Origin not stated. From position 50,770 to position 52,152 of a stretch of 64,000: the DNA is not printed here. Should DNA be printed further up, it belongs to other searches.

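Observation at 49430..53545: AT-rich islet: ATP-grasp ligase + fold-III PLP decarboxylase operon, convergent with a radical SAM enzyme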

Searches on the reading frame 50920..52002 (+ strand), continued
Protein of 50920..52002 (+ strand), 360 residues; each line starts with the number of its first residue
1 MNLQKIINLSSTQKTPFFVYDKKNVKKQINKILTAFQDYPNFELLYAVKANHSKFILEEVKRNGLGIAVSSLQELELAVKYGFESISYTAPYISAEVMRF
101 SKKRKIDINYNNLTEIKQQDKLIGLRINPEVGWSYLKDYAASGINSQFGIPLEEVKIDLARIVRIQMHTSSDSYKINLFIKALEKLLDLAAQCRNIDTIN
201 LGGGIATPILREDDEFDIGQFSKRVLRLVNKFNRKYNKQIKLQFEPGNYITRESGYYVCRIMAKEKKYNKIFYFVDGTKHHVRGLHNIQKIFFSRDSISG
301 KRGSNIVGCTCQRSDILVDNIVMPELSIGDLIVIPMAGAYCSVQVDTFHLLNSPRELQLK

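Call 49: search_solved_structures(query=A2, max_evalue=1e-10, show_alignments=4)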
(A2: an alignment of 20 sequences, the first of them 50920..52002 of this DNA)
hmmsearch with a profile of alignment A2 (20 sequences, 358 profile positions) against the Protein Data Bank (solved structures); distinct sequences matched with E-value up to 1e-10: 49.
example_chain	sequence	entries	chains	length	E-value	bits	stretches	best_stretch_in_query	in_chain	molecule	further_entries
2yxx_A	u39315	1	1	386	2.7e-39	138.4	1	10-356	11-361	Diaminopimelate decarboxylase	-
2qgh_A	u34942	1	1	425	6.3e-36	127.4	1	8-351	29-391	Diaminopimelate decarboxylase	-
3c5q_A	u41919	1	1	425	7.4e-36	127.1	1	8-351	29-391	Diaminopimelate decarboxylase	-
1twi_A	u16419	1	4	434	1.6e-35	126.1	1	8-353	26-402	Diaminopimelate decarboxylase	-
1tuf_A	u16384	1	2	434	1.6e-35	126.1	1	8-353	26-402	Diaminopimelate decarboxylase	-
2p3e_A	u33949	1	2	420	2.7e-32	115.4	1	10-355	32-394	Diaminopimelate decarboxylase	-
2j66_A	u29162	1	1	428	2.8e-32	115.4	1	7-343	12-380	BTRK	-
7ru7_A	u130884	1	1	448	3.3e-32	115.1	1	7-343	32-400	L-glutamyl-[BtrI acyl-carrier protein] decarboxylase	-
6knh_A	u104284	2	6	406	2.2e-31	112.4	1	4-344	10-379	Probable diaminopimelate decarboxylase protein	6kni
7kh2_A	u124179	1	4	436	2.5e-31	112.2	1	8-349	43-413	N-citrylornithine decarboxylase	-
6n2a_A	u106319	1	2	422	2.2e-30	109.1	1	4-356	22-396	Diaminopimelate decarboxylase 1, chloroplastic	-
6n2f_A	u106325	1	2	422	2.9e-30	108.8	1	4-356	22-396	Diaminopimelate decarboxylase 2, chloroplastic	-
6knk_A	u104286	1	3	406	3.4e-30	108.5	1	4-344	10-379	Probable diaminopimelate decarboxylase protein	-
7jpj_A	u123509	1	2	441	6.7e-30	107.5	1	9-347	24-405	Diaminopimelate decarboxylase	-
1knw_A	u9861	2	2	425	1.2e-28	103.5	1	12-347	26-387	Diaminopimelate decarboxylase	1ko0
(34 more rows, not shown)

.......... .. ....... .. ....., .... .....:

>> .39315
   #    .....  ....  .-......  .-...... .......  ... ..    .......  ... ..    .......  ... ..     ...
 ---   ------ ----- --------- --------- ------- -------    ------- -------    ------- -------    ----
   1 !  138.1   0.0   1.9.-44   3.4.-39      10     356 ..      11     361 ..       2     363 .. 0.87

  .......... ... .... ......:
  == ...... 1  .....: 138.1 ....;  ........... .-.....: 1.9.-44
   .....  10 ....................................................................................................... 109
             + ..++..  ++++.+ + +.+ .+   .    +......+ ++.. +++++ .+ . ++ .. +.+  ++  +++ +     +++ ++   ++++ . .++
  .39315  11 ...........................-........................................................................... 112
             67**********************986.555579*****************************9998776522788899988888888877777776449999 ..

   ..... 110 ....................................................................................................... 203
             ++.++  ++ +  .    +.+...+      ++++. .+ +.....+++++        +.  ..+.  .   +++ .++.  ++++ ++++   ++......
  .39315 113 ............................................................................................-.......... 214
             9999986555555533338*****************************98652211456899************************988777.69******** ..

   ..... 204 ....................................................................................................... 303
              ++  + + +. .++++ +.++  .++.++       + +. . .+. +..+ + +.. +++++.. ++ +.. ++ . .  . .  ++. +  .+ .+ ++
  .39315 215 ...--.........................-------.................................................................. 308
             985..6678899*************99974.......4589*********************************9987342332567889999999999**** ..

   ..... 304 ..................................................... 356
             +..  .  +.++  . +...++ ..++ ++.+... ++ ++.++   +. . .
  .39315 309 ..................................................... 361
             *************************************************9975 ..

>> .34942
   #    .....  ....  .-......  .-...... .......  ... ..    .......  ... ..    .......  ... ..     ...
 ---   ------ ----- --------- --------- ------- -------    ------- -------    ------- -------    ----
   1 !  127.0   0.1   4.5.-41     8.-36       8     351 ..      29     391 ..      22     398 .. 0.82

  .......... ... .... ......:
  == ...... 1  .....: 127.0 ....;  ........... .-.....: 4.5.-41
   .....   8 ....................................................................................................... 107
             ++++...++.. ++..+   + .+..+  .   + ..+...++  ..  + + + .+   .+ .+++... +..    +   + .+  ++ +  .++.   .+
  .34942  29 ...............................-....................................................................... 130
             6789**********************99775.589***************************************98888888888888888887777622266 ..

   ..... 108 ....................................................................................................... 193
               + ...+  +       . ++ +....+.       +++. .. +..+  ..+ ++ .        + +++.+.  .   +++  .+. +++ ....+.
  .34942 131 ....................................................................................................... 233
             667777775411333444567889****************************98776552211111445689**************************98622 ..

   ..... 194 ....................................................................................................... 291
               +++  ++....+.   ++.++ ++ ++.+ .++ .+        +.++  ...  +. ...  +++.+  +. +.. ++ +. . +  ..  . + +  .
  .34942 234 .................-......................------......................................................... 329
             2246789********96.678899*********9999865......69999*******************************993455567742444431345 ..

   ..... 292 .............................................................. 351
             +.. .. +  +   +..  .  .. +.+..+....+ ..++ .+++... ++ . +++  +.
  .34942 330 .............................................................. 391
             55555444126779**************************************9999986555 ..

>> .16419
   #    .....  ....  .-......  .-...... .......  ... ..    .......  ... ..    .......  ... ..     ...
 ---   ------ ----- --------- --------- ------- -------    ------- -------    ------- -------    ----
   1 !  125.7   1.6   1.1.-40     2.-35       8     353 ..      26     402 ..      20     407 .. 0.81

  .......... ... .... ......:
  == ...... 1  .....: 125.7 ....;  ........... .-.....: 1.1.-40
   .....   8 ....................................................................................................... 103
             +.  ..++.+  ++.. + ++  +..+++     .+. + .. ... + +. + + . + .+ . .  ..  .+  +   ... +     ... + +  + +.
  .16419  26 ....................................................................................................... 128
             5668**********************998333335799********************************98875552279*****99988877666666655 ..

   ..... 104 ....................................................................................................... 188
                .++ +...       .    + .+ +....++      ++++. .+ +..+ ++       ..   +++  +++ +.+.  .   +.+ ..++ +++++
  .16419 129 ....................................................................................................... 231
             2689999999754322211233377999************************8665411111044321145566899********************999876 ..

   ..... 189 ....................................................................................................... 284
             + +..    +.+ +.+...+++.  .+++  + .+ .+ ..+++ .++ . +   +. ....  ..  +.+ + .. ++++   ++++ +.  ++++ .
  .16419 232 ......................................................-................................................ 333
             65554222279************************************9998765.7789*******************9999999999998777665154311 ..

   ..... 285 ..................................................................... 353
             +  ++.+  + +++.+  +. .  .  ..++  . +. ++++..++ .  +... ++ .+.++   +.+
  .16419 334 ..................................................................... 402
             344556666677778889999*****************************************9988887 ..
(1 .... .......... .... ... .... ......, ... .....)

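Call 61: search_protein_families(library=ncbifam, proteins=[L135:11592-12842:-, L135:10406-11605:-], max_evalue=0.001)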
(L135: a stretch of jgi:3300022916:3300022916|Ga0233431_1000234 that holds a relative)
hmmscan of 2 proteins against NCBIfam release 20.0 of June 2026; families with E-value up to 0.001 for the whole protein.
L135:11592-12842:- (416 aa): 1 family
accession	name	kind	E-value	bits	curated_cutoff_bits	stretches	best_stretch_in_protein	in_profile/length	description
TIGR01210.1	TIGR01210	equivalog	1.3e-13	50.8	212.15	1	51-293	17-228/313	archaeosine biosynthesis radical SAM protein RaSEA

L135:10406-11605:- (399 aa): 19 families
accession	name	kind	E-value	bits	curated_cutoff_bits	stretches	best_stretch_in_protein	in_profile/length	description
NF045666.1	DVU1553_fam_AMP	equivalog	1.8e-30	106.2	300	1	3-299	23-330/331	DVU_1553 family AMP-dependent CoA ligase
NF053551.1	FlxY_rubin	equivalog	9.5e-29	100.4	520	1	155-360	168-383/424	flexirubin biosynthesis putative acyl-CoA ligase FlxY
NF041878.1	paak_haloarch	equivalog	1.1e-26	93.4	700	2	182-395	201-425/427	phenylacetate--CoA ligase PaaK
TIGR02155.1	PA_CoA_ligase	equivalog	4.4e-16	58.4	646.3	1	155-339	167-357/422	phenylacetate--CoA ligase PaaK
NF041217.1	BagE_FevW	exception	1.7e-11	43.7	800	1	182-310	193-322/424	bagremycin/ferroverdin synthetase BagE/FevW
TIGR03335.1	F390_ftsA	equivalog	2.7e-11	42.8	458.7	1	179-320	202-350/445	coenzyme F390 synthetase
NF004837.0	PRK06187.1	subfamily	3.6e-10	38.7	476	1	60-219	165-325/531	long-chain-fatty-acid--CoA ligase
TIGR01733.1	AA-adenyl-dom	subfamily_domain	3.7e-09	35.9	317.4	1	63-219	118-275/409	amino acid adenylation domain-containing protein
TIGR01923.1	menE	equivalog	4.5e-07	29.1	330.15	1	59-219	107-262/442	o-succinylbenzoate--CoA ligase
NF052269.1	Staph_lig_FadD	equivalog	6.7e-07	28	650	1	59-217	144-301/499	long-chain-fatty-acid--CoA ligase FadD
TIGR02304.1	aden_form_hyp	equivalog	1.7e-06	27.3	251.9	1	142-304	173-331/430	F390 synthetase-related protein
NF004808.0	PRK06155.1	equivalog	3.9e-06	25.4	722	1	60-221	175-334/542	ATP-dependent acyl-CoA ligase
NF002966.0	PRK03640.1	equivalog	5.7e-05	21.9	556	1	61-217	137-290/483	o-succinylbenzoate--CoA ligase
NF003417.0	PRK04813.1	subfamily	6.9e-05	21.6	476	1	7-217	96-299/505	D-alanine--poly(phosphoribitol) ligase subunit DltA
NF004114.0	PRK05605.1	equivalog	0.00025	19.5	766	1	22-114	179-270/575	long-chain-fatty-acid--CoA ligase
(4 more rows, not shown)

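Call 71: find_encoding_contigs(protein=P0112, flank=6000, max_places=1)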
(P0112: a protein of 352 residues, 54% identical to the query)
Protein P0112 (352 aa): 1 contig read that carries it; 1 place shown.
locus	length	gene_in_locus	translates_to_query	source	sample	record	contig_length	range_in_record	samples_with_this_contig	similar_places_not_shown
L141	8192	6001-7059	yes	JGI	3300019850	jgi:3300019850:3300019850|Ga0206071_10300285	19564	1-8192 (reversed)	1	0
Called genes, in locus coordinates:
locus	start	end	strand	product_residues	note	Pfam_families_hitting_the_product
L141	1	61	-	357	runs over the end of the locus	-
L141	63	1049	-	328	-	PF01180:DHO_dh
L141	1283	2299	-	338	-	PF21694:DNA_pol3_delta_C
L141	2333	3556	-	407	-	PF11258:DUF3048, PF17479:DUF3048_C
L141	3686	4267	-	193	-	-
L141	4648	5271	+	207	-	-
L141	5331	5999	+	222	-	PF02655:ATP-grasp_3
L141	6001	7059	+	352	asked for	PF00278:Orn_DAP_Arg_deC, PF02784:Orn_Arg_deC_N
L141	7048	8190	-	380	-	?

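Call 72: find_encoding_contigs(protein=P0117, flank=6000, max_places=1)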
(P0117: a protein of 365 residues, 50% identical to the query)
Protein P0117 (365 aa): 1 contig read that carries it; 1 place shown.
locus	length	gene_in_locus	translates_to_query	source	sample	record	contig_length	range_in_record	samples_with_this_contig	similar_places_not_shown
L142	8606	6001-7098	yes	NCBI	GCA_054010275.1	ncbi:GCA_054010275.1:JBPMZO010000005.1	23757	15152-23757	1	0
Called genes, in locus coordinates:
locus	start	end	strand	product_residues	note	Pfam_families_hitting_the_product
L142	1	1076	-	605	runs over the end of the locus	-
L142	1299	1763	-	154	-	PF03449:GreA_GreB_N, PF01272:GreA_GreB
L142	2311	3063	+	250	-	-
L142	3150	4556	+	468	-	-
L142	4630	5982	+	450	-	-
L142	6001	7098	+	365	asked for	PF00278:Orn_DAP_Arg_deC, PF02784:Orn_Arg_deC_N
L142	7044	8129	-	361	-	PF04055:Radical_SAM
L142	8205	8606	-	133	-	?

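Call 73: find_encoding_contigs(protein=P0125, flank=6000, max_places=1)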
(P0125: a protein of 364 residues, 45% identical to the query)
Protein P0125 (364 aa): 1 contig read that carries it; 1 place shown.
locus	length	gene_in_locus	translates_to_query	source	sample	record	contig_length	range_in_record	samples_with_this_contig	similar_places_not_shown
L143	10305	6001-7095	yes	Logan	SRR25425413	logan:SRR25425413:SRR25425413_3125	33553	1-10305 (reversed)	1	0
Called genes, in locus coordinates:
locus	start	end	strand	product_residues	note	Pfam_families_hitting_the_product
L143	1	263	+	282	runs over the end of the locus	PF01841:Transglut_core (weak)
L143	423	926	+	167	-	PF05175:MTS (weak), PF13847:Methyltransf_31, PF13649:Methyltransf_25 (weak)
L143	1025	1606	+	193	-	-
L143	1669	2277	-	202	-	PF00149:Metallophos, PF12850:Metallophos_2, PF14582:Metallophos_3 (faint)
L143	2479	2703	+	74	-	-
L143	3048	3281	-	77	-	-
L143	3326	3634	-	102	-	PF01096:Zn_ribbon_TFIIS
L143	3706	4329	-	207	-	-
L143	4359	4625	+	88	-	-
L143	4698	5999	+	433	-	PF02655:ATP-grasp_3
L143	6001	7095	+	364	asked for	PF00278:Orn_DAP_Arg_deC, PF02784:Orn_Arg_deC_N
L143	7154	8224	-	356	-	PF04055:Radical_SAM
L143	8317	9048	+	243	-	PF01978:TrmB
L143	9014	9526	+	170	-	-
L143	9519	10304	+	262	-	?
